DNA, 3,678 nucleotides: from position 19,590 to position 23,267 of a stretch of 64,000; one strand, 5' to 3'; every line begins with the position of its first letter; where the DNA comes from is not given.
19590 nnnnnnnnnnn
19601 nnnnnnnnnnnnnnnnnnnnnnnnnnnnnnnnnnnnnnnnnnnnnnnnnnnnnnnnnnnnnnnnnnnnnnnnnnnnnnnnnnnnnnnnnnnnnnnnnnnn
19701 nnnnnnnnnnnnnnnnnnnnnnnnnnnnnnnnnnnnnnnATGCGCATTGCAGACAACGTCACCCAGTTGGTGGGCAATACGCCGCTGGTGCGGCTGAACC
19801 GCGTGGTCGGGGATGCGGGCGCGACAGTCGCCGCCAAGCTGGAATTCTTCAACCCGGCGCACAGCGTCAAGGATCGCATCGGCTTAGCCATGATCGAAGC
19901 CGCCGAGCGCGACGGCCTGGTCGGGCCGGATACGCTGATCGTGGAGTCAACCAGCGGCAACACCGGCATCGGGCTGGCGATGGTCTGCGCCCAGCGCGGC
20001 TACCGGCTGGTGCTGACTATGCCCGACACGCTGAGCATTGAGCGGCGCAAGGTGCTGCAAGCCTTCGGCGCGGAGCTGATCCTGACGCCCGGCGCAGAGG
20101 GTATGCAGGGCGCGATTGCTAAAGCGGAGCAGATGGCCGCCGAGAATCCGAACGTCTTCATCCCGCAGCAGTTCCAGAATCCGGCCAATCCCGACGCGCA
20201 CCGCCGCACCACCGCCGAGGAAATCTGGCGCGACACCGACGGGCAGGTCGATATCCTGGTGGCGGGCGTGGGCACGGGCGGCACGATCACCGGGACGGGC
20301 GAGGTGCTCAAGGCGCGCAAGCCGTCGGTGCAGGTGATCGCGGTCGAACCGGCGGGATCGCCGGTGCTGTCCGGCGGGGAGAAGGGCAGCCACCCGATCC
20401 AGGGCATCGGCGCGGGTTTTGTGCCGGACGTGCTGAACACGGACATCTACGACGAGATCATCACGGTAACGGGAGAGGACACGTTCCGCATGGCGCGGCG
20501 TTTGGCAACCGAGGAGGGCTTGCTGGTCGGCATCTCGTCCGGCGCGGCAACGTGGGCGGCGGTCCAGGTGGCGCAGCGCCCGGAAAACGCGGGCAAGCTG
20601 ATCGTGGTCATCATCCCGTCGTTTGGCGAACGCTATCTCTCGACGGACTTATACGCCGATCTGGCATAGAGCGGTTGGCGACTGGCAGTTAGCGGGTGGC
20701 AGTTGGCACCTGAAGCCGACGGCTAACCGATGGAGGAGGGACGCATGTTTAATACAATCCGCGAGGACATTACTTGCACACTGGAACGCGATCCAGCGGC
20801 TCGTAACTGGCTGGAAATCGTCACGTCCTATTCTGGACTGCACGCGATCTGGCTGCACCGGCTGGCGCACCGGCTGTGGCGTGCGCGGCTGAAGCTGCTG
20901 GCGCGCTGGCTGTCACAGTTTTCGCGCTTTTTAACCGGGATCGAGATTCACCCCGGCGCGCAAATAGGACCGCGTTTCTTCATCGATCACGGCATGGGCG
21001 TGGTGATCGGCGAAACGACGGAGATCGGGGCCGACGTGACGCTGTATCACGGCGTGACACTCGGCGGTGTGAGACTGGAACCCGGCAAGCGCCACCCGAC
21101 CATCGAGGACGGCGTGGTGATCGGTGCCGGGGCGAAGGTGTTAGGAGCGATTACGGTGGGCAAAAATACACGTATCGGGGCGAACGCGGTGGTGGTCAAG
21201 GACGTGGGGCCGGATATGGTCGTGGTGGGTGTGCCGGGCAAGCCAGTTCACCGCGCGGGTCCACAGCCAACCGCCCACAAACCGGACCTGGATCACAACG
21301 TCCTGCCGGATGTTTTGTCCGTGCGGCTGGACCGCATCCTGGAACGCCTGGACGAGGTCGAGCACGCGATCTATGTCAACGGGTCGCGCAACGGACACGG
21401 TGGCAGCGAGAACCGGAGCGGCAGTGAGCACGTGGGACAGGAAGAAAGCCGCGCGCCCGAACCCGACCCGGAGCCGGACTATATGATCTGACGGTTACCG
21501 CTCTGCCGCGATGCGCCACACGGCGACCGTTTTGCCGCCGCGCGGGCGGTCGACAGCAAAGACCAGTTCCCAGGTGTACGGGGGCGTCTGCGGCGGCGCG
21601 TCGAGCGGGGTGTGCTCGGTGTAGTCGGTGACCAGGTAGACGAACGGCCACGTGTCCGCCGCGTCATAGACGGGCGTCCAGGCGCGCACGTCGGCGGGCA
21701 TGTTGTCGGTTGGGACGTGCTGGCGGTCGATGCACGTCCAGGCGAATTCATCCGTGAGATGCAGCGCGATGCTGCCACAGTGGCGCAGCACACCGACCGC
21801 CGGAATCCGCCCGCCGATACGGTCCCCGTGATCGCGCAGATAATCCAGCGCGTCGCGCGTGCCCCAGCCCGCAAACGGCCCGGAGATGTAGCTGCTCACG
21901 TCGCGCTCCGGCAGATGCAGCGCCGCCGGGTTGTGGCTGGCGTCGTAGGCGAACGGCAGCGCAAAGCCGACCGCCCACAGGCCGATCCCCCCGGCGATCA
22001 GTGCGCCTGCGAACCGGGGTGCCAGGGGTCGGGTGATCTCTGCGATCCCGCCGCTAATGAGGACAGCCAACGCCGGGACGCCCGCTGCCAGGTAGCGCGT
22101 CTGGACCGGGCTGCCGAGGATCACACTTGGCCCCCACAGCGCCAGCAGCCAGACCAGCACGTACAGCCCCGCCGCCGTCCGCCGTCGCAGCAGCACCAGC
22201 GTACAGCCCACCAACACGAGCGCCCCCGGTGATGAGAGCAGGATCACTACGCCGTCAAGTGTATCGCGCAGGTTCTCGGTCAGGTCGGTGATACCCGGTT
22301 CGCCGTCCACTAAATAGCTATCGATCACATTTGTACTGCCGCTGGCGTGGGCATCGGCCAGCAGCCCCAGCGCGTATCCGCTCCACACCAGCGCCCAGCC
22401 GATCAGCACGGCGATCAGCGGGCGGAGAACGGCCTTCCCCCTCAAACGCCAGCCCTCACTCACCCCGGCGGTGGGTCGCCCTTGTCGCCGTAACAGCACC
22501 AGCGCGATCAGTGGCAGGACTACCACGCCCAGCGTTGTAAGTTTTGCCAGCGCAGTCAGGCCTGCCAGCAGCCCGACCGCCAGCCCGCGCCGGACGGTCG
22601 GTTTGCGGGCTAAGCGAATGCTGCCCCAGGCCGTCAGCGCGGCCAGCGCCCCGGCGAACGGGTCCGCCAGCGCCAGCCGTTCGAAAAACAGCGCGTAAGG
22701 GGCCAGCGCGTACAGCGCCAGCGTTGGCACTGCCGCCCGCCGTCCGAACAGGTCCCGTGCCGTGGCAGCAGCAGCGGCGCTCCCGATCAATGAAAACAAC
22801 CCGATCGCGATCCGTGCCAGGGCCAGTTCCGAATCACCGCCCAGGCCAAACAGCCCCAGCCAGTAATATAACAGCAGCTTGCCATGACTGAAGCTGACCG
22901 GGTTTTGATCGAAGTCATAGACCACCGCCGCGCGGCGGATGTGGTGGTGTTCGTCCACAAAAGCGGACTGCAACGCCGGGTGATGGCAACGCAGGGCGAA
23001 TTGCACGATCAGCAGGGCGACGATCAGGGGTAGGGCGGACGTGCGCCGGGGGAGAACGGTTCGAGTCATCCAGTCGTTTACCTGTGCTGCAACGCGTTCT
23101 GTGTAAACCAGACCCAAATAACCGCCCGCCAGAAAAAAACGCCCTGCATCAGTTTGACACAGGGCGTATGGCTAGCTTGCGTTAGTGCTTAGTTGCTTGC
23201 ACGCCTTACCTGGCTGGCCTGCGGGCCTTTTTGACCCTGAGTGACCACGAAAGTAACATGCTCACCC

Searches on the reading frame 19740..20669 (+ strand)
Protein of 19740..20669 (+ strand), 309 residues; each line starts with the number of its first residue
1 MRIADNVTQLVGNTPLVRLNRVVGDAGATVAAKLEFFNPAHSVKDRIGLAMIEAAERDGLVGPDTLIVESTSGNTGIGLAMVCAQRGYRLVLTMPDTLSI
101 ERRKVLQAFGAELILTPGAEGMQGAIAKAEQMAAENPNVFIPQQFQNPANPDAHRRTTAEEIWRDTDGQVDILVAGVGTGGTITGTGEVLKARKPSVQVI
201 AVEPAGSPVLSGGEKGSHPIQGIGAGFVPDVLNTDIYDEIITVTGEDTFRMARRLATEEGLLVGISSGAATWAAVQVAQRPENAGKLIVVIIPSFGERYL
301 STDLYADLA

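Call 6: search_protein_families(library=pfam, proteins=[window:19740-20669:+])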
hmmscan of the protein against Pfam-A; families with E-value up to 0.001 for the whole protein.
window:19740-20669:+ (309 aa): 1 family
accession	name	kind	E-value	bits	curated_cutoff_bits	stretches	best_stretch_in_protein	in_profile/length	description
PF00291.31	PALP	-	8.4e-74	249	35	1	7-293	1-294/295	Pyridoxal-phosphate dependent enzyme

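Call 9: find_related_loci(query=window:19740-20669:+, collection=genome_contigs, flank=1500)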
Query window:19740-20669:+ (309 aa) in genome_contigs; peptide patterns used: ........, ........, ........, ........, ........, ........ (x = any residue, [..] = any of these).
597 stretches matched a pattern (row limit reached: there are more); 592 encode a relative of the query (tblastn E <= 1e-3); the best 80 are kept; 80 distinct loci.
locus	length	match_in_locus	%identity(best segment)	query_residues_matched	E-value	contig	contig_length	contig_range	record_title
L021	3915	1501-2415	81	1-305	3e-162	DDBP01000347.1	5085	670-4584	MAG TPA_asm: Anaerolineales bacterium UBA2029 UBA2029_contig_823, whole genome shotgun sequence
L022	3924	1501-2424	80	1-308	1e-158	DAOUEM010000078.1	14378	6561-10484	MAG TPA_asm: Anaerolineae bacterium isolate N6_285 k139_34815, whole genome shotgun sequence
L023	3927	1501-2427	78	1-309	4e-158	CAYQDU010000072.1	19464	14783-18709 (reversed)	MAG TPA_asm: uncultured Anaerolinea sp. isolate binchicken_co20_395 genome assembly, contig: NODE_5470_length_19464_cov_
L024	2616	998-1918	80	2-308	2e-166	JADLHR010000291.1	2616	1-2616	MAG: Anaerolineae bacterium isolate SJ484 c_000000469134, whole genome shotgun sequence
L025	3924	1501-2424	79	1-308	1e-156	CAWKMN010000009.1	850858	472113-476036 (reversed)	MAG: uncultured Chloroflexia bacterium isolate MFD03899.bin.1.130 genome assembly, contig: contig_5462, whole genome sho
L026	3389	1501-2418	80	3-308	7e-159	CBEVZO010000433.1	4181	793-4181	MAG TPA_asm: uncultured Anaerolineae bacterium isolate SRR15668623_binner12_Refined_42 genome assembly, contig: ERZ26872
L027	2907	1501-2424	77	1-308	2e-156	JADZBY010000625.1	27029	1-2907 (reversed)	MAG: Anaerolineae bacterium isolate SJ7 c_000000877305, whole genome shotgun sequence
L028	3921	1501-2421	79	2-308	8e-153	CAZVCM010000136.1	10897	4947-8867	MAG TPA_asm: uncultured Thermoflexus sp. isolate SRP187154_co1_370 genome assembly, contig: NODE_8430_length_10897_cov_5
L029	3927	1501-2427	76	1-309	2e-150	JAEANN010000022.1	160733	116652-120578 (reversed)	MAG: Candidatus Roseilinea mizusawaensis isolate AA3_104 k127_598411, whole genome shotgun sequence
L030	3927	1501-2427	75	1-309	3e-150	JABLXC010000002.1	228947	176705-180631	MAG: Anaerolineae bacterium isolate Ch132 contig2, whole genome shotgun sequence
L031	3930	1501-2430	75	1-309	2e-149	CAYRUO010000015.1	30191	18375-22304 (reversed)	MAG TPA_asm: uncultured Thermanaerothrix sp. isolate binchicken_co40_18 genome assembly, contig: NODE_1029_length_30191_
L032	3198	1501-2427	74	1-309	2e-151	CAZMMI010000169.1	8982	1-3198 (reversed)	MAG TPA_asm: uncultured Anaerolinea sp. isolate SRP294416_co1_257 genome assembly, contig: NODE_17606_length_8982_cov_23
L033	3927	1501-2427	76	1-309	1e-148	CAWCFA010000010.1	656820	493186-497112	MAG: uncultured Actinomycetota bacterium isolate MFD09495.bin.1.76 genome assembly, contig: contig_4079, whole genome sh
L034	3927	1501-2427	73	1-309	2e-148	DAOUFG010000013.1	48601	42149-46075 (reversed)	MAG TPA_asm: Thermoflexales bacterium isolate R103_16 k99_89752, whole genome shotgun sequence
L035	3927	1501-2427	74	1-309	1e-148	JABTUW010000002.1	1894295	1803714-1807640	MAG: Anaerolineales bacterium isolate H5_CFX7 seq002, whole genome shotgun sequence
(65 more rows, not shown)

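Call 45: search_protein_families(library=ncbifam, proteins=[window:19740-20669:+])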
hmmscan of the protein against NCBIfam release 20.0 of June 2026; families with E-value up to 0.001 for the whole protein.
window:19740-20669:+ (309 aa): 37 families (the best 25 are shown)
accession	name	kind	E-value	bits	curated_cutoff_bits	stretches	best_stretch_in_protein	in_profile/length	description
TIGR01139.1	cysK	equivalog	2.2e-142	473.7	350.95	1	8-305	2-298/298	cysteine synthase A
TIGR01136.1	cysKM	subfamily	2.4e-136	454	344.15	1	8-305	2-299/299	cysteine synthase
TIGR01137.1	cysta_beta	equivalog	2e-102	343.2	510.25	1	3-302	1-308/457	cystathionine beta-synthase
NF007989.0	PRK10717.1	equivalog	1e-100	337.1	387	1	1-307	2-320/334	cysteine synthase A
TIGR01138.1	cysM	equivalog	3.5e-89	299.2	394.2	1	7-305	2-290/290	cysteine synthase B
NF008735.0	PRK11761.1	equivalog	4.3e-89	298.7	413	1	6-306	5-295/296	cysteine synthase CysM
TIGR03945.1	PLP_SbnA_fam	equivalog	9.1e-75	251.5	349.95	1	8-302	2-297/304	2,3-diaminopropionate biosynthesis protein SbnA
NF053679.1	CysteaSynCapA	equivalog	3.9e-69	232.9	600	1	2-306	5-320/329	cysteate synthase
NF006390.0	PRK08639.1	equivalog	2.9e-19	69.4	421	1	5-211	17-219/418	threonine ammonia-lyase IlvA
NF006674.0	PRK09224.1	subfamily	1.3e-17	63.7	577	1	7-255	19-253/508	threonine ammonia-lyase IlvA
TIGR01127.1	ilvA_1Cterm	equivalog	1.8e-17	63.4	378.75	1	22-292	9-281/380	threonine ammonia-lyase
TIGR02079.1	THD1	equivalog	2.9e-17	62.5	440.55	1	5-212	8-212/410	threonine ammonia-lyase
NF006094.0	PRK08246.1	subfamily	4.4e-17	62.4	331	1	3-235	13-231/310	serine/threonine dehydratase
NF005292.0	PRK06815.1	equivalog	8.5e-17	61.2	371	1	8-212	16-212/320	threonine/serine dehydratase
TIGR01124.1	ilvA_2Cterm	equivalog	2.3e-16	59.4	411.3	1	7-219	11-216/499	threonine ammonia-lyase, biosynthetic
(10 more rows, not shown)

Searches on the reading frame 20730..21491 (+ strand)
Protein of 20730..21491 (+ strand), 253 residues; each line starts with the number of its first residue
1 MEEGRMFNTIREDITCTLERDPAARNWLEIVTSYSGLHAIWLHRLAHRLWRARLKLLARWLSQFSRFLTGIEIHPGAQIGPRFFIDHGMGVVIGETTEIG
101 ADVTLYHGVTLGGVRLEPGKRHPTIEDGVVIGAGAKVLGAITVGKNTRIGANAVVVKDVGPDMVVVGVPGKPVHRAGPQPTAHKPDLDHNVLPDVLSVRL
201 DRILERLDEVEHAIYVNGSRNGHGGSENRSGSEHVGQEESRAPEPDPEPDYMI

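Call 6: search_protein_families(library=pfam, proteins=[window:20730-21491:+])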
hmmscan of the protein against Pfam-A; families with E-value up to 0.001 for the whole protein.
window:20730-21491:+ (253 aa): 2 families
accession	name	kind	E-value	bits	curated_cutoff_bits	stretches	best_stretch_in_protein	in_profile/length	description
PF00132.30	Hexapep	-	1e-14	53.9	27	1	122-155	1-34/36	Bacterial transferase hexapeptide (six repeats)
PF14602.12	Hexapep_2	-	0.00028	21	27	0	124-155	3-32/34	Hexapeptide repeat of succinyl-transferase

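Call 45: search_protein_families(library=ncbifam, proteins=[window:20730-21491:+])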
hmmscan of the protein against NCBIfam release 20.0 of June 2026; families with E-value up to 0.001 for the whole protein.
window:20730-21491:+ (253 aa): 25 families
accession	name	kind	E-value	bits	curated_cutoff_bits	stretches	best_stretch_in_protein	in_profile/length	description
TIGR01172.1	cysE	equivalog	3.3e-74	248.3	210.65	1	10-171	1-162/162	serine O-acetyltransferase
NF041874.1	EPS_EpsC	equivalog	8.9e-73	243.5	150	1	10-175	1-166/168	serine O-acetyltransferase EpsC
NF008349.0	PRK11132.1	equivalog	8.3e-45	153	397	1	3-189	74-256/273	serine O-acetyltransferase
NF007564.0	PRK10191.1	equivalog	9.1e-20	70.7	196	1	45-167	35-153/162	colanic acid biosynthesis acetyltransferase WcaB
TIGR04016.1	WcaB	equivalog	1.3e-19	70.2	194.65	1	45-167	19-137/146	colanic acid biosynthesis acetyltransferase WcaB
TIGR03532.1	DapD_Ac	equivalog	9.1e-17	61.4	231.75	1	70-176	110-214/231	2,3,4,5-tetrahydropyridine-2,6-dicarboxylate N-acetyltransferase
TIGR03570.1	NeuD_NnaD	subfamily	3.6e-15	56.1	160.8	1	70-171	111-202/202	NeuD/PglB/VioB family sugar acetyltransferase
NF002060.0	PRK00892.1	subfamily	1.9e-09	37.1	207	1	124-174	265-316/345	UDP-3-O-(3-hydroxymyristoyl)glucosamine N-acyltransferase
NF008808.1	PRK11830.1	equivalog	1.5e-08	34.5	204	1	76-157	101-180/243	2,3,4,5-tetrahydropyridine-2,6-dicarboxylate N-succinyltransferase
TIGR01853.1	lipid_A_lpxD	equivalog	1.4e-07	30.8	242.5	0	125-174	257-306/325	UDP-3-O-(3-hydroxymyristoyl)glucosamine N-acyltransferase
NF007797.0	PRK10502.1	subfamily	4.2e-07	29.8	192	1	124-174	127-177/183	WcaF family extracellular polysaccharide biosynthesis acetyltransferase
TIGR03308.1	phn_thr-fam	hypoth_equivalog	4.8e-07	29.8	201.65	1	121-182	107-168/204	phosphonate metabolim protein, transferase hexapeptide repeat family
NF058585.1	HptprglPActTf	PfamEq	1.6e-06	27.8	300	1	124-176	108-160/172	heptaprenylglyceryl phosphate O-acetyltransferase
NF003657.0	PRK05289.1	equivalog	3.2e-06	26.4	226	0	122-171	142-191/264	acyl-ACP--UDP-N-acetylglucosamine O-acyltransferase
NF038307.1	EPS_acetyl_HpsU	equivalog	4.8e-06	26.3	305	1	124-174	126-176/178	hormogonium polysaccharide biosynthesis acetyltransferase HpsU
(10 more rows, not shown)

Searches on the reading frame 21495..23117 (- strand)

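Call 6: search_protein_families(library=pfam, proteins=[window:21495-23117:-])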
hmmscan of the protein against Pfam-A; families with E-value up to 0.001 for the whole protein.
window:21495-23117:- (540 aa): 1 family
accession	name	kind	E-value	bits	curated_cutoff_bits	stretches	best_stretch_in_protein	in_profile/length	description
PF13231.12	PMT_2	-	4.4e-09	37.2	26.1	1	90-211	14-133/160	Dolichyl-phosphate-mannose-protein mannosyltransferase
